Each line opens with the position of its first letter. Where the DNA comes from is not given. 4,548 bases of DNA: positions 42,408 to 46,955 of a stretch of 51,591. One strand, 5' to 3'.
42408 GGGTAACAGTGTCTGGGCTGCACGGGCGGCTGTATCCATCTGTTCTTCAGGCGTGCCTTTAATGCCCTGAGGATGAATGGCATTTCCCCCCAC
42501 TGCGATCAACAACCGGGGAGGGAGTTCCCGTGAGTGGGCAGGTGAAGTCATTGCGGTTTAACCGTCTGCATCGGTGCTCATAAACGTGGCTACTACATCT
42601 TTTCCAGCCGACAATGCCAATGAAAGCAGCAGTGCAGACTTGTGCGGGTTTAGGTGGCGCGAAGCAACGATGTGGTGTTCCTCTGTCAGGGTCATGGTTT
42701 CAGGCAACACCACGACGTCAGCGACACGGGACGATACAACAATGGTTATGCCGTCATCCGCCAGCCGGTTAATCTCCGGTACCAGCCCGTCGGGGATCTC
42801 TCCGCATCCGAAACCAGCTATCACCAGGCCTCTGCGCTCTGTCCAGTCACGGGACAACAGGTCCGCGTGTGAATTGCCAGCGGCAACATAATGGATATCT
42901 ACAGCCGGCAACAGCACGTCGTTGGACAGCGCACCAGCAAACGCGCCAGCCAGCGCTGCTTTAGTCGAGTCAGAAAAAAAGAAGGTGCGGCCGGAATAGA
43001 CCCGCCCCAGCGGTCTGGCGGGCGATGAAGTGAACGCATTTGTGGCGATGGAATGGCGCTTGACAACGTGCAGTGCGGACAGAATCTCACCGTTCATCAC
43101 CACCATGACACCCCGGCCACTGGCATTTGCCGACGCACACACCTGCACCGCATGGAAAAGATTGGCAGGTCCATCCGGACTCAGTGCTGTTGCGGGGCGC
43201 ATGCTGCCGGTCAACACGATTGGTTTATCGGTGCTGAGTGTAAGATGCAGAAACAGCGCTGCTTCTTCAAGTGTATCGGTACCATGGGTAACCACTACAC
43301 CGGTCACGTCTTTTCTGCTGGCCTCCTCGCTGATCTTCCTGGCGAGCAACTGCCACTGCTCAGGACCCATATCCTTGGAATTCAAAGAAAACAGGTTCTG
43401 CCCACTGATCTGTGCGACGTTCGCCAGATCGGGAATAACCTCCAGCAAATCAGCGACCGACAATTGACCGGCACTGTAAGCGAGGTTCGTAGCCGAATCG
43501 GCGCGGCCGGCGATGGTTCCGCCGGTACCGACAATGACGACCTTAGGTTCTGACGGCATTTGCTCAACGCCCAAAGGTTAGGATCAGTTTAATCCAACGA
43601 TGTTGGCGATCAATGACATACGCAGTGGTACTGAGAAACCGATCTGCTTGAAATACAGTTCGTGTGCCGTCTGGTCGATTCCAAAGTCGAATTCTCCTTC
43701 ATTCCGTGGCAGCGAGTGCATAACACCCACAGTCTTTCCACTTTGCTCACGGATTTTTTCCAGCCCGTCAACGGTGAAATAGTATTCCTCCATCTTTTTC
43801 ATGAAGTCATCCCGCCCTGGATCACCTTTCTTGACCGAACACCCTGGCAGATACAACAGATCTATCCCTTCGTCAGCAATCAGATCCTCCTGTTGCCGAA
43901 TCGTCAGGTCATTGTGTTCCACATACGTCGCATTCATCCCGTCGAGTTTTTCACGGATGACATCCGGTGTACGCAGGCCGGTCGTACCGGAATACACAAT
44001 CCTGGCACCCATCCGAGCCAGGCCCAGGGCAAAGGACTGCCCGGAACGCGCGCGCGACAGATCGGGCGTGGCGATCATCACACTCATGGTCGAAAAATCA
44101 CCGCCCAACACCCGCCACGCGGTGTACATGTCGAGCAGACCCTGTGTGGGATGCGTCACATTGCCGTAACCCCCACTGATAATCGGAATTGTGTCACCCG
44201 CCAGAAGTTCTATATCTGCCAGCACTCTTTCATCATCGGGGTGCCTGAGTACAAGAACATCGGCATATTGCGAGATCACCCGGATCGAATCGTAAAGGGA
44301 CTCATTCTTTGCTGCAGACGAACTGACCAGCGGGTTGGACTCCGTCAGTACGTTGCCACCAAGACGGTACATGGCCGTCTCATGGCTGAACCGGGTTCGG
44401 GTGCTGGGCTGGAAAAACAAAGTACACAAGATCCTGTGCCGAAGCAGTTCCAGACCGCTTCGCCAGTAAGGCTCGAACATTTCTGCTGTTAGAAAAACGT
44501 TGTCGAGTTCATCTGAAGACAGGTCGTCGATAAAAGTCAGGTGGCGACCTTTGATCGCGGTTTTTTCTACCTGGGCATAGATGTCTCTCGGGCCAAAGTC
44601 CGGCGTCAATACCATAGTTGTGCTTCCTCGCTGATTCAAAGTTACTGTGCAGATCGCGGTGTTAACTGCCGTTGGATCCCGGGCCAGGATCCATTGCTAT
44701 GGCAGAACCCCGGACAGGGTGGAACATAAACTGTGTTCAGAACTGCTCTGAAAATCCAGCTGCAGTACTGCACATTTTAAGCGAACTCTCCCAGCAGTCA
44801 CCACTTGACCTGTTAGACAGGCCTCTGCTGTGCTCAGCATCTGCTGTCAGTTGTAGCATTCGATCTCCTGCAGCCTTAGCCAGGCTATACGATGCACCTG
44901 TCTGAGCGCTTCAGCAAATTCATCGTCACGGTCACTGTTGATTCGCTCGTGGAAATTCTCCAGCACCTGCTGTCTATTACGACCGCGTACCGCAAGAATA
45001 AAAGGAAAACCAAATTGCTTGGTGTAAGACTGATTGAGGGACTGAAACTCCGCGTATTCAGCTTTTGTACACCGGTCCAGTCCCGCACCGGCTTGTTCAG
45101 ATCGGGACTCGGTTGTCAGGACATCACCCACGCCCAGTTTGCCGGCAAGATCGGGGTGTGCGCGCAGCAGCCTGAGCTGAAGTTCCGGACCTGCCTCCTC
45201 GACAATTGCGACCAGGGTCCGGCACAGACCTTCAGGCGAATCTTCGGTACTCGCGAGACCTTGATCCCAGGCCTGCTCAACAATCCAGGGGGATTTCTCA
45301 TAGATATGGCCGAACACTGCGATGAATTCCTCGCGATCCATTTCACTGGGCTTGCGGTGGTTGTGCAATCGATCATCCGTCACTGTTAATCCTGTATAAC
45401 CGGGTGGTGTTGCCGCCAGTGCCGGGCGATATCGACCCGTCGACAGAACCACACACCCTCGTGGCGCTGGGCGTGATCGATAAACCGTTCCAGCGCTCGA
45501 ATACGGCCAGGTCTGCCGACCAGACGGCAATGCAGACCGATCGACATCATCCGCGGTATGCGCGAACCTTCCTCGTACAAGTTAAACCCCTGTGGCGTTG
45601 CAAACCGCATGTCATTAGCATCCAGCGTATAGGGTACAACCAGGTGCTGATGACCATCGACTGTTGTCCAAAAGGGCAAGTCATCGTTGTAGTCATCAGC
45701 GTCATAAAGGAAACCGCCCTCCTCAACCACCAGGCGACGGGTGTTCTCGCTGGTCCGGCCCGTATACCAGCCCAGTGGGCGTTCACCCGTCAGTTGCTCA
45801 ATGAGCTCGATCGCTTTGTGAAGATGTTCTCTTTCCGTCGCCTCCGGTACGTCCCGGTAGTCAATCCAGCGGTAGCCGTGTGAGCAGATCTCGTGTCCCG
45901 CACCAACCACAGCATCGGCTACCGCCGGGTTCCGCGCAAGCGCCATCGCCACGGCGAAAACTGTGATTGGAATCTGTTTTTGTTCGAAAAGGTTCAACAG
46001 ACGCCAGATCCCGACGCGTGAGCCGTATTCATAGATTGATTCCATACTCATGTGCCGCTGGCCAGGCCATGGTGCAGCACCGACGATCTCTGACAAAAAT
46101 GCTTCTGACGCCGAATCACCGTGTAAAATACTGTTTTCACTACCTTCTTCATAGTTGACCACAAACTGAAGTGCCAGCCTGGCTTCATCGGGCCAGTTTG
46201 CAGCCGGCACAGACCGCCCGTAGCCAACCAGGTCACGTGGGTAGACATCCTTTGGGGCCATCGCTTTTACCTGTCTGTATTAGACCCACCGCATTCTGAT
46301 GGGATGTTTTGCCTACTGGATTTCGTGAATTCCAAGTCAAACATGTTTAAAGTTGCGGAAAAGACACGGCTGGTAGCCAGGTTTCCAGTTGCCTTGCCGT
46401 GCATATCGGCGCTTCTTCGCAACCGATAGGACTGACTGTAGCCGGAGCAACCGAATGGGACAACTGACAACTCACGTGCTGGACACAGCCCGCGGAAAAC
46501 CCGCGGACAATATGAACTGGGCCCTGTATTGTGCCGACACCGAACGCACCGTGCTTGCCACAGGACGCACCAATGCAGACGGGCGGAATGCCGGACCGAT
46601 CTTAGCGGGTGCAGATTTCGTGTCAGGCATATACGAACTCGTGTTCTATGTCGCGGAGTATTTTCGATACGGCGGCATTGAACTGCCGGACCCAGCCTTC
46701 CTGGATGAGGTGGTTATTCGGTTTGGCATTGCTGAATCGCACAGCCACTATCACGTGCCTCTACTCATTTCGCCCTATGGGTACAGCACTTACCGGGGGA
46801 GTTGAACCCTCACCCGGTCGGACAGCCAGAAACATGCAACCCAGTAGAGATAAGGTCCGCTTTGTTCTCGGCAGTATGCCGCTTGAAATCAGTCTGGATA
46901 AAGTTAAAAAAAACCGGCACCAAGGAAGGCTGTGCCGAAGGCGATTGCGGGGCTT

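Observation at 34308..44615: Ten-gene translationally coupled operon pairing two unrelated carbamoyltransferase systems with one carbamate kinase: candidate phosphorolytic, ATP-yielding, urea-free allantoate pathway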

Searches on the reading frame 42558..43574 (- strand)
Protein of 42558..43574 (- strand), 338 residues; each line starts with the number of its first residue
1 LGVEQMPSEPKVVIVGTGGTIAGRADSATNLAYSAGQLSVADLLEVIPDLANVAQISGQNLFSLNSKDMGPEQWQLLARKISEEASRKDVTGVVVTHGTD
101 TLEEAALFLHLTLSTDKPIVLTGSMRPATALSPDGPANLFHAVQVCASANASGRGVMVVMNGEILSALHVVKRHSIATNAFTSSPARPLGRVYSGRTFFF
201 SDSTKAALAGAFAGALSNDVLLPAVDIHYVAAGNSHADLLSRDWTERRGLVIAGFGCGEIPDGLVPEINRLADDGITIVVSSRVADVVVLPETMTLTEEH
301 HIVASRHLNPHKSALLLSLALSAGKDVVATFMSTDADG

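Call 5: search_protein_families(library=pfam, proteins=[window:42558-43574:-], max_evalue=0.01)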
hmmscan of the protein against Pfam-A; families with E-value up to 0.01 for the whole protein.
window:42558-43574:- (338 aa): 2 families
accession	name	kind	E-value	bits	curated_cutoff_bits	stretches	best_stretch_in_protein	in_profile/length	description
PF00710.25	Asparaginase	-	6.1e-61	205.8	22.5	1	11-202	1-190/193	Asparaginase, N-terminal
PF17763.6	Asparaginase_C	-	1.5e-16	60.8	34.6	1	245-326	22-106/114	Glutaminase/Asparaginase C-terminal domain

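Call 6: search_protein_families(library=ncbifam, proteins=[window:42558-43574:-], max_evalue=0.01)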
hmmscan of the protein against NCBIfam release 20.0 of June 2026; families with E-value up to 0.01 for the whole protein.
window:42558-43574:- (338 aa): 6 families
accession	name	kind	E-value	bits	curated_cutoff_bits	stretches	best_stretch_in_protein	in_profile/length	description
TIGR00520.1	asnASE_II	subfamily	3e-87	292.8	314.3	1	7-326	22-341/352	type II asparaginase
NF008304.0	PRK11096.1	equivalog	2.4e-76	256.5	506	1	8-327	22-338/348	L-asparaginase 2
NF003217.0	PRK04183.1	equivalog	3.2e-45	154.5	310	1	5-283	71-349/420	Glu-tRNA(Gln) amidotransferase subunit GatD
TIGR00519.1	asnASE_I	subfamily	8.6e-43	146.6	260.5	1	10-283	2-273/337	type I asparaginase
TIGR02153.1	gatD_arch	equivalog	3.5e-40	137.9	324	1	4-283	57-337/405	Glu-tRNA(Gln) amidotransferase subunit GatD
NF006998.0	PRK09461.1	equivalog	6.3e-16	58.5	376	1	12-189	6-180/337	asparaginase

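Call 38: search_solved_structures(query=window:42558-43559:-, max_evalue=1e-20, show_alignments=2)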
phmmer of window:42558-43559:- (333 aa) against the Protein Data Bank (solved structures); distinct sequences matched with E-value up to 1e-20: 60.
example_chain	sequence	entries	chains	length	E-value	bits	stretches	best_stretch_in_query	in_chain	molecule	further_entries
3nxk_A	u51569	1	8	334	3.1e-62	213.9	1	4-321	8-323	Cytoplasmic L-asparaginase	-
1agx_A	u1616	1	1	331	5e-59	203.3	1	6-321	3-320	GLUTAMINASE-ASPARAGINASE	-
1wsa_A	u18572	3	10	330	7.5e-59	202.8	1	4-321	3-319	ASPARAGINE AMIDOHYDROLASE | L-asparaginase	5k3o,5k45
6rud_A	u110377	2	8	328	1.4e-58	201.9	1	5-321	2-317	L-asparaginase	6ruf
6syh_A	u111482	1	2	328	1.8e-58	201.5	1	5-321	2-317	L-asparaginase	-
2wlt_A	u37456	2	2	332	6.8e-58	199.6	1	5-321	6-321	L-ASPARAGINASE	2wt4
5k4g_A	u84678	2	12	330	1.1e-57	198.9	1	4-321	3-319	L-asparaginase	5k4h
9bad_A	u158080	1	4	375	2.5e-57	197.8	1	5-321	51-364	L-asparaginase 2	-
3eca_A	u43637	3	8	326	6.7e-56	193.1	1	5-321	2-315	L-asparaginase 2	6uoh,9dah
6uod_A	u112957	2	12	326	6.8e-56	193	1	5-321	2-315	L-asparaginase 2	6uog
6wyw_A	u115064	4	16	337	9.3e-56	192.6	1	6-321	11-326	Glutaminase-asparaginase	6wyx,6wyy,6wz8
5mq5_A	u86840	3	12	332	1.6e-55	191.8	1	5-321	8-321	L-asparaginase 2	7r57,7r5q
3pga_1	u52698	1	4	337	2.5e-55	191.2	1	6-320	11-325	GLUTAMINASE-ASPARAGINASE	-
6nxb_A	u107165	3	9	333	4.1e-55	190.5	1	5-321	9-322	L-asparaginase 2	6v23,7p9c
8ecd_A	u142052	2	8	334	4.1e-55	190.5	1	5-321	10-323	L-asparaginase 2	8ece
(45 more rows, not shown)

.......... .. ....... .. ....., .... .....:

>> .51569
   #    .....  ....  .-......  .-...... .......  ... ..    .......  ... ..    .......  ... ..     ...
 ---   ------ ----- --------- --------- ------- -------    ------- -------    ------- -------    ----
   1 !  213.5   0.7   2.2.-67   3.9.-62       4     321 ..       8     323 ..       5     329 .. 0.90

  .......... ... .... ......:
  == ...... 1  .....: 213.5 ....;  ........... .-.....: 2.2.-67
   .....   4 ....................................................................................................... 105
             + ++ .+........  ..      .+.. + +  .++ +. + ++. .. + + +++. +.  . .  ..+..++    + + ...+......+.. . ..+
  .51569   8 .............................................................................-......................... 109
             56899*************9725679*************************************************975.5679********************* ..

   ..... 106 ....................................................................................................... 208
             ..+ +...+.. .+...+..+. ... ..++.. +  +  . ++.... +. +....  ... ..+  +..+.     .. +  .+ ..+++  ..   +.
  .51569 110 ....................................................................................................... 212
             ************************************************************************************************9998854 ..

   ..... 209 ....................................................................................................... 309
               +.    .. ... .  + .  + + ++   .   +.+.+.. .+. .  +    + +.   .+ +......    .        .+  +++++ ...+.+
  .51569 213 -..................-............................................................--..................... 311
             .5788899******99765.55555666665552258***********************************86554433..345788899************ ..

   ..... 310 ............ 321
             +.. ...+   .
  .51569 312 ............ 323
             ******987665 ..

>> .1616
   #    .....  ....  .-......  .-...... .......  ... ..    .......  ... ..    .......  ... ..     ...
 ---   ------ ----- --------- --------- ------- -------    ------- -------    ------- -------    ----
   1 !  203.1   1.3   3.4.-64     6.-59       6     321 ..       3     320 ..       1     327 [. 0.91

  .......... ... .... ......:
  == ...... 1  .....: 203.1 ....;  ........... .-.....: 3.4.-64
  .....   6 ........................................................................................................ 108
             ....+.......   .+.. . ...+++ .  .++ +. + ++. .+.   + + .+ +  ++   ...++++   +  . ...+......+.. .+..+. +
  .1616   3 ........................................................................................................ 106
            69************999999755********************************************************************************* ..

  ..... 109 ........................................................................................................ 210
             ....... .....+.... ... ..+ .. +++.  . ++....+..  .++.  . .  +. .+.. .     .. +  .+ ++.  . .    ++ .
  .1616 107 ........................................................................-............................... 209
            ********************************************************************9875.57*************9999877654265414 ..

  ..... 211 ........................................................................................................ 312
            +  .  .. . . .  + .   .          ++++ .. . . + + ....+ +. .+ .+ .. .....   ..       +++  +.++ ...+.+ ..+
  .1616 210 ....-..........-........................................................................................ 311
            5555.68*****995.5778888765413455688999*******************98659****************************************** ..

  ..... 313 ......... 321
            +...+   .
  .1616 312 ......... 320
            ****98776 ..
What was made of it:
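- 42558..43574 (-): Cytoplasmic type-II asparaginase homologue. Likely start is ATG 43559 (333 aa). Role unresolved; the best guess is an amidohydrolase acting on ureidoglycine. Best PDB match 3NXK, 214 bits (call 38).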

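Call 55: find_homologous_proteins(query=window:42558-43559:-, max_evalue=1e-20)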
Query window:42558-43559:- (333 aa): 4233 proteins with E <= 1e-20 among 8000 candidates; the best 120 are listed.
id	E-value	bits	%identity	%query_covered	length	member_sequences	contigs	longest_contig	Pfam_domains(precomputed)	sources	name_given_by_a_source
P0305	1.9e-207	706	99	100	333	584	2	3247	PF17763.7,PF00710.26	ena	-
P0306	2.1e-192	656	92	100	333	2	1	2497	PF17763.7,PF00710.26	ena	-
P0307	2.1e-185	633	89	100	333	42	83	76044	PF17763.7,PF00710.26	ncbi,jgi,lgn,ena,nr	ncbi:MAG TPA: L-asparaginase [Gammaproteobacteria bacterium]|jgi:L-asparaginase|nr:L-asparaginase [G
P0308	9.0e-120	418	63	92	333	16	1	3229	PF17763.7,PF00710.26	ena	-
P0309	4.3e-114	399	59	100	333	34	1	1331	PF17763.7,PF00710.26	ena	-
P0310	7.6e-114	398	60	99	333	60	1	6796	PF17763.7,PF00710.26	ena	-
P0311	2.4e-113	397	60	99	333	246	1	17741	PF17763.7,PF00710.26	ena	-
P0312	3.6e-113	396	60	92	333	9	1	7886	PF17763.7,PF00710.26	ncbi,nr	ncbi:MAG: L-asparaginase 2 [Pseudomonadota bacterium]|nr:MAG: L-asparaginase 2 [Pseudomonadota bacte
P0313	6.7e-108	379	58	99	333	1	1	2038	PF17763.7,PF00710.26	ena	-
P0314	2.3e-104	367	57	99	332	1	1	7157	PF17763.7,PF00710.26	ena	-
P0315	5.0e-104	366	55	100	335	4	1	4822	PF17763.7,PF00710.26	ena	-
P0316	5.8e-103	362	55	99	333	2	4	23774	PF17763.7,PF00710.26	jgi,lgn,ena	-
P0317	3.6e-102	360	55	99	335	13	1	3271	PF17763.7,PF00710.26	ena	-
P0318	2.1e-94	334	54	92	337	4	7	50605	PF17763.7,PF00710.26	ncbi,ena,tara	tara:strand:- start:323 stop:1336 length:1014 start_codon:yes stop_codon:yes gene_type:complete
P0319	2.1e-93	331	54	91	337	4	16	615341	PF17763.7,PF00710.26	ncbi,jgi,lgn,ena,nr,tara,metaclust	ncbi:MAG: L-asparaginase [Acidiferrobacteraceae bacterium]|nr:L-asparaginase [Acidiferrobacteraceae 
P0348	9.3e-77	276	46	92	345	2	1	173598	PF17763.7,PF00710.26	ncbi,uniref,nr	ncbi:asparaginase [Shumkonia mesophila]|uniref:asparaginase n=1 Tax=Shumkonia mesophila TaxID=283885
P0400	4.6e-72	261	44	92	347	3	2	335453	PF17763.7,PF00710.26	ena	-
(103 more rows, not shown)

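Call 56: find_encoding_contigs(protein=P0319, flank=10000, max_places=1)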
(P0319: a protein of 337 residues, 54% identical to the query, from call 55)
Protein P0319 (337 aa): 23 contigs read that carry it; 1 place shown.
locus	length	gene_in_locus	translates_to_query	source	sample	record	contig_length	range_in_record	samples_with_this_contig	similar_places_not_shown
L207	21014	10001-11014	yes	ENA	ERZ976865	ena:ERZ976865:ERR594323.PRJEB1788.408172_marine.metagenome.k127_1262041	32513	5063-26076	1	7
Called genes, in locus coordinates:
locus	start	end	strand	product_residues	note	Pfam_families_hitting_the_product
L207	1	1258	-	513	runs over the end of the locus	PF00005:ABC_tran, PF13304:AAA_21 (faint), PF00005:ABC_tran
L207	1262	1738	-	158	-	PF00383:dCMP_cyt_deam_1, PF14437:MafB19-deam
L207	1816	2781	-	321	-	PF02625:XdhC_CoxI, PF13478:XdhC_C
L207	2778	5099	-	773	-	PF01315:Ald_Xan_dh_C, PF02738:MoCoBD_1, PF20256:MoCoBD_2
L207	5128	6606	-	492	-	PF00111:Fer2 (weak), PF01799:Fer2_2, PF00941:FAD_binding_5, PF03450:CO_deh_flav_C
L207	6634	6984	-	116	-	PF00576:Transthyretin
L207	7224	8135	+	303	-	PF01522:Polysacc_deac_1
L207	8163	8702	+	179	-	PF09349:OHCU_decarbox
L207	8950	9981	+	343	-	PF02729:OTCace_N, PF00185:OTCace (weak)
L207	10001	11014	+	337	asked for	PF00710:Asparaginase, PF17763:Asparaginase_C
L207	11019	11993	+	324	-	PF00696:AA_kinase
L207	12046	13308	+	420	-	PF00266:Aminotran_5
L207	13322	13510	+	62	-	-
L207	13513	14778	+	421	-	PF06545:AllG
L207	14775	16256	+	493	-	PF27530:HMA_AllF_N, PF02629:CoA_binding, PF00549:Ligase_CoA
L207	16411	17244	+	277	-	PF11392:AllH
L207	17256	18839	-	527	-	PF00370:FGGY_N, PF02782:FGGY_C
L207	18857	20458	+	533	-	PF00890:FAD_binding_2 (weak), PF01266:DAO, PF16901:DAO_C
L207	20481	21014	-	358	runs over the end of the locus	PF00953:Glycos_transf_4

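Call 57: find_encoding_contigs(protein=P0348, flank=10000, max_places=1)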
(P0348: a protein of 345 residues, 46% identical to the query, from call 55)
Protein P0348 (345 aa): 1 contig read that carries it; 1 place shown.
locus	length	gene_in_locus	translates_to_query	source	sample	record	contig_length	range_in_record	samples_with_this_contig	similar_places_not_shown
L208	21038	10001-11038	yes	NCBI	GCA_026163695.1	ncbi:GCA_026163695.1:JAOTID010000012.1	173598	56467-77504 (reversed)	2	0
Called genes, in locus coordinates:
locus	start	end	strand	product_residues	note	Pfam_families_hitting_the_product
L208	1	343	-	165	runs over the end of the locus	PF11157:DUF2937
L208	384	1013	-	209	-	PF01810:LysE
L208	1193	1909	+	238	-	PF00392:GntR, PF13412:HTH_24 (faint), PF08279:HTH_11 (faint), PF07729:FCD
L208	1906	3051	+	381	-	PF02746:MR_MLE_N, PF13378:MR_MLE_C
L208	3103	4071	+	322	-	PF03401:TctC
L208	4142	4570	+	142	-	PF07331:TctB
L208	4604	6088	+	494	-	PF01970:TctA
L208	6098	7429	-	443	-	PF00480:ROK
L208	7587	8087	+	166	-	PF04115:Ureidogly_lyase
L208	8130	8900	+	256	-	PF07883:Cupin_2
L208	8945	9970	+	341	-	PF02729:OTCace_N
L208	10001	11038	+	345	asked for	PF00710:Asparaginase, PF17763:Asparaginase_C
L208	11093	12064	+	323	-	PF00696:AA_kinase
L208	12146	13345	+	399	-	PF13433:Peripla_BP_5, PF13458:Peripla_BP_6, PF01094:ANF_receptor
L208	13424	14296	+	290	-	PF02653:BPD_transp_2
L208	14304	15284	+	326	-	PF02653:BPD_transp_2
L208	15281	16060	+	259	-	PF00005:ABC_tran, PF13304:AAA_21 (faint), PF12399:BCA_ABC_TP_C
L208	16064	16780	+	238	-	PF00005:ABC_tran, PF13304:AAA_21 (faint)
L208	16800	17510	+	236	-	PF01177:Asp_Glu_race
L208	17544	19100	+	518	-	PF22039:HUTI_composite_bact, PF01979:Amidohydro_1, PF07969:Amidohydro_3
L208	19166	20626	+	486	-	PF02133:Transp_cyt_pur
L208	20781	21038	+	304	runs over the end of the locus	PF01522:Polysacc_deac_1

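Call 58: find_encoding_contigs(protein=P0400, flank=10000, max_places=1)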
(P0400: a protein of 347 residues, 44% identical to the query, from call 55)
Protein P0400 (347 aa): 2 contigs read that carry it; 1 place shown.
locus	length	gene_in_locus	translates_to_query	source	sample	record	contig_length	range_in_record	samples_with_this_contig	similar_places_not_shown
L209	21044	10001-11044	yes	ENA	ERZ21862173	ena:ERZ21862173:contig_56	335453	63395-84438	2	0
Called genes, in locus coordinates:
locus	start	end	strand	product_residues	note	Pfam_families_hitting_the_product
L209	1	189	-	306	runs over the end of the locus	PF00146:NADHdh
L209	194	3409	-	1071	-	PF00361:Proton_antipo_M, PF10125:NADHdeh_related (weak), PF00361:Proton_antipo_M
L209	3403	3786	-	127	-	PF00420:Oxidored_q2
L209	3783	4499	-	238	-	PF20501:MbhE, PF04039:MnhB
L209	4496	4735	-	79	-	PF13244:MbhD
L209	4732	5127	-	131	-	PF03334:PhaG_MnhG_YufB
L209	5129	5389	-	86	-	PF04066:MrpF_PhaF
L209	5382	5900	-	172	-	PF01899:MNHE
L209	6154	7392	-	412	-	PF00480:ROK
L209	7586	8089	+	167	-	PF04115:Ureidogly_lyase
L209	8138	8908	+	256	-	PF07883:Cupin_2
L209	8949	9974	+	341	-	PF02729:OTCace_N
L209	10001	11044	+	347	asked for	PF00710:Asparaginase, PF17763:Asparaginase_C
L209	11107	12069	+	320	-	PF00696:AA_kinase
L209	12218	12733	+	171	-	PF04290:DctQ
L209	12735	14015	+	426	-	PF06808:DctM, PF03606:DcuC (weak)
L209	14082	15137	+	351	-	PF03480:DctP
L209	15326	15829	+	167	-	PF00484:Pro_CA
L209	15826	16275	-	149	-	PF00583:Acetyltransf_1, PF13673:Acetyltransf_10, PF13508:Acetyltransf_7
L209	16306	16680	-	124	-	PF01042:Ribonuc_L-PSP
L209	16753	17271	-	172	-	-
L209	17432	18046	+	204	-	PF00440:TetR_N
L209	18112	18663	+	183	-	PF13489:Methyltransf_23, PF01135:PCMT (weak), PF01209:Ubie_methyltran, PF13847:Methyltransf_31, PF08241:Methyltransf_11, PF08242:Methyltransf_12, PF13649:Methyltransf_25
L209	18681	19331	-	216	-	PF08238:Sel1 (weak)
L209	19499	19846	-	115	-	-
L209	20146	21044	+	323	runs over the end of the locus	PF00126:HTH_1, PF03466:LysR_substrate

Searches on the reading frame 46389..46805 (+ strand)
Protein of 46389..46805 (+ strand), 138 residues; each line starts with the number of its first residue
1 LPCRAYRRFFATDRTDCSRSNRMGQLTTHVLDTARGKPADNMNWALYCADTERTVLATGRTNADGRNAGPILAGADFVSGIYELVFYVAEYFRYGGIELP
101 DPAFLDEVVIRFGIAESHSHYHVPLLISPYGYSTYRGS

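Call 25: search_protein_families(library=pfam, proteins=[window:46389-46805:+], max_evalue=0.001)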
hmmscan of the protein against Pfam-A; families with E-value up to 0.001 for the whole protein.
window:46389-46805:+ (138 aa): 1 family
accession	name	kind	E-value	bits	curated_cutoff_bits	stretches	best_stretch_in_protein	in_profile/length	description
PF00576.27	Transthyretin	-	5.4e-34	117.5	25.3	1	26-137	1-109/109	HIUase/Transthyretin family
